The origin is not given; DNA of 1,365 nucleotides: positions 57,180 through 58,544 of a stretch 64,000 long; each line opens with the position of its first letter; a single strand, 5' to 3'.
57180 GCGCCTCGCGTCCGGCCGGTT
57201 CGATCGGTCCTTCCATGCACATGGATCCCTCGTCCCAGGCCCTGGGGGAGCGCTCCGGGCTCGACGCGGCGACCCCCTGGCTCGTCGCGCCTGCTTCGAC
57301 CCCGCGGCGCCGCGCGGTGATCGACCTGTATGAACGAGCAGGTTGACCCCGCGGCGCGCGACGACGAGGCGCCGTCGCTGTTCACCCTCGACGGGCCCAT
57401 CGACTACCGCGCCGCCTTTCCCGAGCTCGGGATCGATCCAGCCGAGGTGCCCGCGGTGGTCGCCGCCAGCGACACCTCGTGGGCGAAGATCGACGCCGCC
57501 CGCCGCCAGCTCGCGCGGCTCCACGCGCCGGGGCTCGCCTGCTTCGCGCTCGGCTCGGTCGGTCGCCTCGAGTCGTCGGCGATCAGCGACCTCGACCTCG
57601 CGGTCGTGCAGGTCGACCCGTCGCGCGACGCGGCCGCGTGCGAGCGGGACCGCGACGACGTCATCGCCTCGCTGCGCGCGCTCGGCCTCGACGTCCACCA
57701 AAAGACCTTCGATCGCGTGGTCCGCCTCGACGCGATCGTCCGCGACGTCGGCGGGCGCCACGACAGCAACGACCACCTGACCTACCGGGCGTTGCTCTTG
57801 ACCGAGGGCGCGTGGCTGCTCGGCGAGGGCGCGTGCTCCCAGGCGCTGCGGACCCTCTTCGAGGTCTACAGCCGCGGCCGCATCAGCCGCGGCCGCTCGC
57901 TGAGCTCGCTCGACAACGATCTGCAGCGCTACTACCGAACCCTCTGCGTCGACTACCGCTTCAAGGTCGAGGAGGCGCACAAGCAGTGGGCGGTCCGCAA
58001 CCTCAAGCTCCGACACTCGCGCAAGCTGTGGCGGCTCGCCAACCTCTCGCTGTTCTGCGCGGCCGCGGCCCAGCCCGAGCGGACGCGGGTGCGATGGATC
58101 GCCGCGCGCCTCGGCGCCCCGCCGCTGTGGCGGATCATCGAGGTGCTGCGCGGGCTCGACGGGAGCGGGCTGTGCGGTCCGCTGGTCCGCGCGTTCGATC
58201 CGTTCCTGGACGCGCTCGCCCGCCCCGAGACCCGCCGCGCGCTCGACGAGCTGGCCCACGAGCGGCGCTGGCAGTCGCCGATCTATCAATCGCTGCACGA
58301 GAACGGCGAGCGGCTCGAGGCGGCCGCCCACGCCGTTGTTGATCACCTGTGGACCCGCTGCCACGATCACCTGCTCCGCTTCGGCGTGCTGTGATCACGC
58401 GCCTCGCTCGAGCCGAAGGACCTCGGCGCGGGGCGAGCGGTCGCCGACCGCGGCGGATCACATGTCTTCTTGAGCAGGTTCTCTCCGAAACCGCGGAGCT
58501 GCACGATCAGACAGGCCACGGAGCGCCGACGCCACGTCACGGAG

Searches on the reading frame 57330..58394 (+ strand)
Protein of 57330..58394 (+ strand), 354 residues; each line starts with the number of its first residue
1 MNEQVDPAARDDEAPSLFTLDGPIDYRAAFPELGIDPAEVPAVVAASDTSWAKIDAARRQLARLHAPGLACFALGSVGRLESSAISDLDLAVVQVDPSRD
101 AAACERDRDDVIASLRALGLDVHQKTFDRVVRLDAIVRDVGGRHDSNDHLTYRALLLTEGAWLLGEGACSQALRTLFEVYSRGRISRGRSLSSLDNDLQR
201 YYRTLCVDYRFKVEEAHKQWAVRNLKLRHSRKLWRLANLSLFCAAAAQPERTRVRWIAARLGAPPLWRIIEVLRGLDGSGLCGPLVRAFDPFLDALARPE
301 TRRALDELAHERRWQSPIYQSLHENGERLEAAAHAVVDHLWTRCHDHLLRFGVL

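Call 22: find_encoding_contigs(protein=window:57330-58394:+, flank=10000, max_places=10)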
Protein window:57330-58394:+ (354 aa): 1 contig read that carries it; 1 place shown.
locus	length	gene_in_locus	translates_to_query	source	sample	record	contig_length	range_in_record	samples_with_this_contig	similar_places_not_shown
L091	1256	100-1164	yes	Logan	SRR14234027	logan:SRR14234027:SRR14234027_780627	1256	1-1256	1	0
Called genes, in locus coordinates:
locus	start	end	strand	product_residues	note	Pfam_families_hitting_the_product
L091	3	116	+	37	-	?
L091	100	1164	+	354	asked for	-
